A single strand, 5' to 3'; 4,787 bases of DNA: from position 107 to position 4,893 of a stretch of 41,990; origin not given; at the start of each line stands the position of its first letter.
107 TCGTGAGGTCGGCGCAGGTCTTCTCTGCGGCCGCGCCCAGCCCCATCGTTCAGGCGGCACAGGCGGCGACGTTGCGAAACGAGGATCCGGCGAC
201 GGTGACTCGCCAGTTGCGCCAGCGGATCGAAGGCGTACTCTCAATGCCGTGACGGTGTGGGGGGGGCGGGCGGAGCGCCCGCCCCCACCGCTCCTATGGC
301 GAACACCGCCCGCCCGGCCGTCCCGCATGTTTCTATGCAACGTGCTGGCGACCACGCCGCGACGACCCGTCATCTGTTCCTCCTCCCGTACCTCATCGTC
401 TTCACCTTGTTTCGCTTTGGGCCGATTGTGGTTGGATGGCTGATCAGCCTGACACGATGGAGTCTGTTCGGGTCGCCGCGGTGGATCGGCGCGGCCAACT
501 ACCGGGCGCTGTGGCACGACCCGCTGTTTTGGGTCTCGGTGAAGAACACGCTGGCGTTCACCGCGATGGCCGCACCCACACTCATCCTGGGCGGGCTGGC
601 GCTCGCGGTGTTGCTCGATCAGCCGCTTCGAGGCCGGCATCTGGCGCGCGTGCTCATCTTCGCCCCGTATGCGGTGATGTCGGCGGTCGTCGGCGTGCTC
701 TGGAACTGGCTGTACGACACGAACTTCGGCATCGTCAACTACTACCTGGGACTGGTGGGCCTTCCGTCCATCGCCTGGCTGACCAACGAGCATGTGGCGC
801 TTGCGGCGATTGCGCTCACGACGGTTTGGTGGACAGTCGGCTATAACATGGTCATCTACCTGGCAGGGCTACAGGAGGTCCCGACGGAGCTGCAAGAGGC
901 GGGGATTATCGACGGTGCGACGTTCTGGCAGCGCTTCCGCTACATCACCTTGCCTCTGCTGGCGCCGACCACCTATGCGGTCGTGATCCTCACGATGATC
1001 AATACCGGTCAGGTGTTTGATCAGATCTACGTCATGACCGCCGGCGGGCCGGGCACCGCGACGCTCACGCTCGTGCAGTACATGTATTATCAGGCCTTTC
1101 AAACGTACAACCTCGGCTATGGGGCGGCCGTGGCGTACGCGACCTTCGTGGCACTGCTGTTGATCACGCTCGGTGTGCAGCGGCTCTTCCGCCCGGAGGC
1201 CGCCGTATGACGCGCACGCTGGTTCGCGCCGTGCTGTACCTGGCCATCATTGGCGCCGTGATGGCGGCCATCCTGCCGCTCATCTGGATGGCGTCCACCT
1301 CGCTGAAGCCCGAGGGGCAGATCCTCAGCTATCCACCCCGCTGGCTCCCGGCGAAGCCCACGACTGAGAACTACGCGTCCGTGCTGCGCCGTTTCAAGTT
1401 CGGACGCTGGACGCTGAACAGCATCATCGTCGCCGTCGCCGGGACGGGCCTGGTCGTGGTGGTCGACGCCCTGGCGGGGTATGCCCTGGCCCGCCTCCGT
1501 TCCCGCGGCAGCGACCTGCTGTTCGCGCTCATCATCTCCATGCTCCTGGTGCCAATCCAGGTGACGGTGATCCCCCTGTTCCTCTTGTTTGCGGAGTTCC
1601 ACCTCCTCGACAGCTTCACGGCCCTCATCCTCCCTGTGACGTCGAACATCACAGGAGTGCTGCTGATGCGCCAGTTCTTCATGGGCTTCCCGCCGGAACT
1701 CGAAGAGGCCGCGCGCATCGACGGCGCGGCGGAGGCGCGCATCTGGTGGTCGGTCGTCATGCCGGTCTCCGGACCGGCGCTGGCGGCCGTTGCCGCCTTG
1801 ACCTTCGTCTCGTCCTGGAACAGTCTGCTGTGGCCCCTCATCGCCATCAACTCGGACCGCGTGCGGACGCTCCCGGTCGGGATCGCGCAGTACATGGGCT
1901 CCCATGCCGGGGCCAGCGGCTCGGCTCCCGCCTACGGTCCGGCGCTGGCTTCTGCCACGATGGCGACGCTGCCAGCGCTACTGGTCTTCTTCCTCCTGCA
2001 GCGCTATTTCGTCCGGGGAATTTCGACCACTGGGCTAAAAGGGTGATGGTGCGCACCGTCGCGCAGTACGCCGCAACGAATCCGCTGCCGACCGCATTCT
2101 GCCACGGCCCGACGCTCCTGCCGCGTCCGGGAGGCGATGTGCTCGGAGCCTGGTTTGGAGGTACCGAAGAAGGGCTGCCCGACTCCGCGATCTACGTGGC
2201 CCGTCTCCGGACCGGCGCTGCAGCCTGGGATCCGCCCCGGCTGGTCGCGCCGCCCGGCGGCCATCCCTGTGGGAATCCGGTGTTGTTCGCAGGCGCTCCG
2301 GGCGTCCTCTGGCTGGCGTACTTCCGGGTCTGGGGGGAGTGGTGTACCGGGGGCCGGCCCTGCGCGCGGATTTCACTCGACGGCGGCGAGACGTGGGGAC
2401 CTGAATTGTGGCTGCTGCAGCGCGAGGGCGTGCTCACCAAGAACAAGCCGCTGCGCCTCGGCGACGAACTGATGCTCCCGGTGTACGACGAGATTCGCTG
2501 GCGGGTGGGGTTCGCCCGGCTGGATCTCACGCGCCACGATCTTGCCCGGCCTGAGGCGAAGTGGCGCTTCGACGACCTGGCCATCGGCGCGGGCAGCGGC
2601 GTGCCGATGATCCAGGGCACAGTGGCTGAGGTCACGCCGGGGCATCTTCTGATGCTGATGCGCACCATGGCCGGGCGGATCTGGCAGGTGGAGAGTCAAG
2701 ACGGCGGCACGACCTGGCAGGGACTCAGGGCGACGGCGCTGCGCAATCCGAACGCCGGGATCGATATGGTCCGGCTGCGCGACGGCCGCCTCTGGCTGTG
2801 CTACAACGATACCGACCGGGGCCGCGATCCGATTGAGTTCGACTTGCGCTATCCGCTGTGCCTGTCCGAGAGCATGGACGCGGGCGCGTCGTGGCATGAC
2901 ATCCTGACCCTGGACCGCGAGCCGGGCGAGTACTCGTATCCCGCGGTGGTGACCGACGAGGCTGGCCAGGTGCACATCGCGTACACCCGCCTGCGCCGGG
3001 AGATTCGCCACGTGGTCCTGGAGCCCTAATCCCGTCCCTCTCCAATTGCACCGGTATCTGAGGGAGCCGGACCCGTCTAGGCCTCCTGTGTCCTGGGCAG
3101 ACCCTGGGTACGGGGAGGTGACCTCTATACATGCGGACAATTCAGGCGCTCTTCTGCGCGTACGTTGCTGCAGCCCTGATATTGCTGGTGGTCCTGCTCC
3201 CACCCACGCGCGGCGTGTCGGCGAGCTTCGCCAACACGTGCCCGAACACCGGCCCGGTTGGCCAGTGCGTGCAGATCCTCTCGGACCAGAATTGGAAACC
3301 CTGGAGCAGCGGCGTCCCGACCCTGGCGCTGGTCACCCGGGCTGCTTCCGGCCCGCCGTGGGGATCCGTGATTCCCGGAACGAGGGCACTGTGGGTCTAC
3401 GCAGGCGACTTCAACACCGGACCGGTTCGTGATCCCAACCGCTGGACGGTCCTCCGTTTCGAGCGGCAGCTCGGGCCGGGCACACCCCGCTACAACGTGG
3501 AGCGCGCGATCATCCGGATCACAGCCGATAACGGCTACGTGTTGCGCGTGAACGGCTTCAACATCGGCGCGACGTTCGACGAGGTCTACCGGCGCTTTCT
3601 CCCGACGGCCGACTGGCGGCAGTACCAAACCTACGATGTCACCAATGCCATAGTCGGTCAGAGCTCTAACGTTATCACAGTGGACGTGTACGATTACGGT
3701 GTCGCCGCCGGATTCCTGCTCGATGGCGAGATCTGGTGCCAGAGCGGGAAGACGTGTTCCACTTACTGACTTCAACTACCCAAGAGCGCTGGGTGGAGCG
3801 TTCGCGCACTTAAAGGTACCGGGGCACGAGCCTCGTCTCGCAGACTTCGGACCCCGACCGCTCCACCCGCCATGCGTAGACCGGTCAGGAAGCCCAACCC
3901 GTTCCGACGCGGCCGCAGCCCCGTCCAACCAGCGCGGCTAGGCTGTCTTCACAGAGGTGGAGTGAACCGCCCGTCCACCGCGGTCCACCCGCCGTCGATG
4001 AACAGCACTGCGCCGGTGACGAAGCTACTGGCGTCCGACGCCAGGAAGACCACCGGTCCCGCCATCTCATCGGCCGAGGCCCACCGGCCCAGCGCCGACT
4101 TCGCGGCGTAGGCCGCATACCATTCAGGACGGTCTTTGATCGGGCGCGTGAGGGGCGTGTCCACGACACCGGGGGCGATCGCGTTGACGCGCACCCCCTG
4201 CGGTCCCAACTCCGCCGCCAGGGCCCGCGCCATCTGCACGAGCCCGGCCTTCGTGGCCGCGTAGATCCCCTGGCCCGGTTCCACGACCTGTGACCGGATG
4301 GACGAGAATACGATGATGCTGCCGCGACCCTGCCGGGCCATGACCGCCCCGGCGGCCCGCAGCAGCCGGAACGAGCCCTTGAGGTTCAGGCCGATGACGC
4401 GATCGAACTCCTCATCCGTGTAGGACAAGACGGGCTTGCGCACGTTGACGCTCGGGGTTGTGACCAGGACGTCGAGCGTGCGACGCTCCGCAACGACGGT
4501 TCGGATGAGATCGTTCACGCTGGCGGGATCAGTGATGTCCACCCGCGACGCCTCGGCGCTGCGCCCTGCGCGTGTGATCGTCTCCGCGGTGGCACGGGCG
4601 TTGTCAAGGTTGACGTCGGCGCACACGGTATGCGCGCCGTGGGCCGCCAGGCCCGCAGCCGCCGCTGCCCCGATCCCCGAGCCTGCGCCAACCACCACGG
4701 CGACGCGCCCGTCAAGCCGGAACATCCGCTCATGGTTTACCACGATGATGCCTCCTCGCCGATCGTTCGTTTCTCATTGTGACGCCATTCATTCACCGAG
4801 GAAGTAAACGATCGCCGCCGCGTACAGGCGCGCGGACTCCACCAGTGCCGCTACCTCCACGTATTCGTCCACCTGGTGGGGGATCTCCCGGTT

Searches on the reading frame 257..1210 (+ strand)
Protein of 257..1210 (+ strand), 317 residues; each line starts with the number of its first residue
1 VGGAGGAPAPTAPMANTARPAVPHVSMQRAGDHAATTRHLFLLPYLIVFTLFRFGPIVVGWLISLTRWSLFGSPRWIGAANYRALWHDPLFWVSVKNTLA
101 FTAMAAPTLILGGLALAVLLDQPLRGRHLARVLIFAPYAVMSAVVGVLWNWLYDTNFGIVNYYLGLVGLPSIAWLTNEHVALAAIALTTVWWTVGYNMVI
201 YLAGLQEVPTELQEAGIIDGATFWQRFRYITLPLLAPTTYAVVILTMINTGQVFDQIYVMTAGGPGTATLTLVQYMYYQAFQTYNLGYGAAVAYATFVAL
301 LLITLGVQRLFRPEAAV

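Call 48: search_protein_families(library=pfam, proteins=[window:257-1210:+], max_evalue=0.0001)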
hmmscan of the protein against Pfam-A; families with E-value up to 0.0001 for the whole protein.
window:257-1210:+ (317 aa): 1 family
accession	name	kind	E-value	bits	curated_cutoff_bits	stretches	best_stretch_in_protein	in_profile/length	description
PF00528.27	BPD_transp_1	-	5.6e-15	56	26.4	1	112-311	4-178/184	Binding-protein-dependent transport system inner membrane component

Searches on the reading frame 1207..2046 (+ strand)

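Call 48: search_protein_families(library=pfam, proteins=[window:1207-2046:+], max_evalue=0.0001)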
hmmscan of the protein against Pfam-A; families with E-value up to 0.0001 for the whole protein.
window:1207-2046:+ (279 aa): 1 family
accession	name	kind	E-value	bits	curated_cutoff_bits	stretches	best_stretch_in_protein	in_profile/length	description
PF00528.27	BPD_transp_1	-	4.3e-16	59.6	26.4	1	89-273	3-183/184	Binding-protein-dependent transport system inner membrane component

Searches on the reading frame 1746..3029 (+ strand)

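Call 48: search_protein_families(library=pfam, proteins=[window:1746-3029:+], max_evalue=0.0001)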
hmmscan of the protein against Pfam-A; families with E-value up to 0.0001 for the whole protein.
window:1746-3029:+ (427 aa): 1 family
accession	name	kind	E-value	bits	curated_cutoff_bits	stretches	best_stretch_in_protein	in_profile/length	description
PF13088.12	BNR_2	-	4.3e-52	177.6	31.4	1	131-411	2-277/277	BNR repeat-like domain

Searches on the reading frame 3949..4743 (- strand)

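Call 48: search_protein_families(library=pfam, proteins=[window:3949-4743:-], max_evalue=0.0001)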
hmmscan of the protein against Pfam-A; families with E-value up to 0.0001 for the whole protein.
window:3949-4743:- (264 aa): 4 families
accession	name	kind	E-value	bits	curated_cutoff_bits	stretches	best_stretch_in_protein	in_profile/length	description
PF13561.12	adh_short_C2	-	4.8e-65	219.9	27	1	19-254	1-236/236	Enoyl-(Acyl carrier protein) reductase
PF00106.31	adh_short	-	1.9e-49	168.3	26.6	1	13-204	1-192/195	short chain dehydrogenase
PF08659.16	KR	-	2.1e-13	51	22.6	1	16-190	4-174/180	KR domain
PF23441.1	SDR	-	5.3e-06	26.5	27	1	141-252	143-254/258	SDR-like rossmann domain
